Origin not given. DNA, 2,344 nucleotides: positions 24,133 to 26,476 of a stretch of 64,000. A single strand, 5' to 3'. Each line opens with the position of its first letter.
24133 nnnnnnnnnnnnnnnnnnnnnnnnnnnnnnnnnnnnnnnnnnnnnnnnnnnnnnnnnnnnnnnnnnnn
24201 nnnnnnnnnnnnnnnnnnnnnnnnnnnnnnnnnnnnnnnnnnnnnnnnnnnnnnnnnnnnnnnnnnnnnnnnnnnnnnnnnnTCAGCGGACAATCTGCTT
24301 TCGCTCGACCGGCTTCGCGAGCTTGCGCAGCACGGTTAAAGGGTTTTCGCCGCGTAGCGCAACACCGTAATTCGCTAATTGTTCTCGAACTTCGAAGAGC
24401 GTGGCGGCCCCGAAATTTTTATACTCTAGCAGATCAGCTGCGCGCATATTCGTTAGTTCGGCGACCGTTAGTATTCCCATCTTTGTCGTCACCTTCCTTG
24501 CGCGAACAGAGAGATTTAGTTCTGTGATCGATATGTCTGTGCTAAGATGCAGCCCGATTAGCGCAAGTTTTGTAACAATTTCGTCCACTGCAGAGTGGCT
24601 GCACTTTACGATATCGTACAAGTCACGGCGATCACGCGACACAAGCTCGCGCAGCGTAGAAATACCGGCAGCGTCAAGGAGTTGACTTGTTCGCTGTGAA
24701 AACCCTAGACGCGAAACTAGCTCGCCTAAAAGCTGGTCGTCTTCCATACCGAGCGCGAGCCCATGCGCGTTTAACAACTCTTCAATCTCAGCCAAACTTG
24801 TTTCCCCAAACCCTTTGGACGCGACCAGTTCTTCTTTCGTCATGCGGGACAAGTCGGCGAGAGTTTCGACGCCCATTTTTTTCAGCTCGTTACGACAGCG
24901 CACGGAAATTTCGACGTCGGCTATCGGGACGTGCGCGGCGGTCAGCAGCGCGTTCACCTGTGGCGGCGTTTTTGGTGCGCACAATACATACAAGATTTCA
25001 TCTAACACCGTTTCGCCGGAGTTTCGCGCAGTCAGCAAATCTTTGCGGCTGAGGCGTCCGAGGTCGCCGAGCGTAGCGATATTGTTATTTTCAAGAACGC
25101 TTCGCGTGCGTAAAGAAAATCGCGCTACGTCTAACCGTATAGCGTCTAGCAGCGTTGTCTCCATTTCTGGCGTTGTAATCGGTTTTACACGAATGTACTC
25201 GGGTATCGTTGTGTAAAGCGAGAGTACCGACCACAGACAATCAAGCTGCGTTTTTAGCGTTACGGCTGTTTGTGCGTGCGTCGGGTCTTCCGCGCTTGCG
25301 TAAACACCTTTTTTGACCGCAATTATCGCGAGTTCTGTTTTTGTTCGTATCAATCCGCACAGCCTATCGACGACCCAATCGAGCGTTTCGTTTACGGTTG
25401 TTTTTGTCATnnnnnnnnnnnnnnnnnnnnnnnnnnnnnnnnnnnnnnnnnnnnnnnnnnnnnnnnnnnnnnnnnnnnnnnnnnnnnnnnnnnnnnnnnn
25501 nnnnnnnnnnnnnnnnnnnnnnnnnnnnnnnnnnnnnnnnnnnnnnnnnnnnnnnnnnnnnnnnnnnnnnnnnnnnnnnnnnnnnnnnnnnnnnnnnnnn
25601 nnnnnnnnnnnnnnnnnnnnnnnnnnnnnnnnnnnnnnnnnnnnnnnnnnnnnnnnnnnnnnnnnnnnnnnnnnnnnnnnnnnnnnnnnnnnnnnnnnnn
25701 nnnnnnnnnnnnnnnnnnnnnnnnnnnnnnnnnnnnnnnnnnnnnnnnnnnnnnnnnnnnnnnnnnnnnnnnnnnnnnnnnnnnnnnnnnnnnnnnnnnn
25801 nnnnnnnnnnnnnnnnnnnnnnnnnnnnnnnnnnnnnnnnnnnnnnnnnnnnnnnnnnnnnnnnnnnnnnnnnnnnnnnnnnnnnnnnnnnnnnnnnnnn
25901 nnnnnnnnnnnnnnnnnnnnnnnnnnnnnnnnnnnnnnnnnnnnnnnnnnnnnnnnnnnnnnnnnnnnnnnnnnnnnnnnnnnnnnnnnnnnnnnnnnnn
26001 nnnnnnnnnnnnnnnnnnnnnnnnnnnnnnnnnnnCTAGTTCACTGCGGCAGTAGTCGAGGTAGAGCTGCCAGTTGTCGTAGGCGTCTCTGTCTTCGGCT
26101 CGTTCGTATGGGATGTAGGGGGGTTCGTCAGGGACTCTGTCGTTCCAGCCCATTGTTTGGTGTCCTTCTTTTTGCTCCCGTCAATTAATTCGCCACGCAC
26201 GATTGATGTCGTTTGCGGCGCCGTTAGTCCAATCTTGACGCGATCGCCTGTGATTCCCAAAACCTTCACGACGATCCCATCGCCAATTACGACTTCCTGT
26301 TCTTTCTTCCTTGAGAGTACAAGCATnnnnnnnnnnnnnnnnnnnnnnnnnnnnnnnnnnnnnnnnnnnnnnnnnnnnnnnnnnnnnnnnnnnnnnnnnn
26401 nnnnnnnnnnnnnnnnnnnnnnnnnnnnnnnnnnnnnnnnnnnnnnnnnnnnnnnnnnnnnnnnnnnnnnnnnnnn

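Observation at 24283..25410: Four tandem RNAP alpha-CTDs on a short helical N-terminus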

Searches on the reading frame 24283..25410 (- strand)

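Call 4: search_protein_families(library=pfam, proteins=[window:24286-25410:-], max_evalue=1)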
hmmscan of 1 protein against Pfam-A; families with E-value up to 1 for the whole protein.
window:24286-25410:- (375 aa): 8 families
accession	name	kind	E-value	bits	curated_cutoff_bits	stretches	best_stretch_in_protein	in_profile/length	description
PF03118.21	RNA_pol_A_CTD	-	1.4e-46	156.5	23.8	4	158-214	10-66/67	Bacterial RNA polymerase, alpha chain C terminal domain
PF22993.4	SAM_EPH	-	5.3e-10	39.3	27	1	172-197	19-44/60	Ephrin receptor 1 SAM domain-like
PF14520.12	HHH_5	-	2.7e-07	31.4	27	1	176-207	19-49/57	Helix-hairpin-helix domain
PF14229.12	DUF4332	-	3.1e-06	27.8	23.2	1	169-266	4-90/122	Domain of unknown function (DUF4332)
PF21999.2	IMS_HHH_1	-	0.00041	21.2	27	1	174-196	12-34/53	DNA polymerase-iota, thumb domain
PF04994.19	TfoX_C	-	0.0035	17.9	23.1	0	299-324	10-35/81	TfoX C-terminal domain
PF21794.3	RAD51D_N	-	0.023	15.3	27.3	0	239-266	14-41/60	RAD51D, N-terminal domain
PF07647.24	SAM_2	-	0.042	14.5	20.5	0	171-214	20-60/66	SAM domain (Sterile alpha motif)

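Call 7: search_protein_families(library=phrogs, proteins=[window:24283-25410:-], max_evalue=0.001)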
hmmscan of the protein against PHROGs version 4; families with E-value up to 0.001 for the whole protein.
window:24283-25410:- (375 aa): 2 families
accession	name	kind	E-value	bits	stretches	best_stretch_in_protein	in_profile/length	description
phrog_1660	-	head and packaging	2.2e-05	24.6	1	144-213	316-385/405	PmgS-like head morphogenesis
phrog_25628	-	unknown function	0.00065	20.6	0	235-294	17-76/212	-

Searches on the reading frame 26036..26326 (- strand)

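Call 40: search_protein_families(library=pfam, proteins=[window:26036-26326:-], max_evalue=0.01)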
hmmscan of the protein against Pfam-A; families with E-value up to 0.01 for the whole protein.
window:26036-26326:- (96 aa): 1 family
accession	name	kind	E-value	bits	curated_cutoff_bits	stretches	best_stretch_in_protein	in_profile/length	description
PF02599.21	CsrA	-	1.2e-19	70.4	27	1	1-49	1-49/53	Global regulator protein family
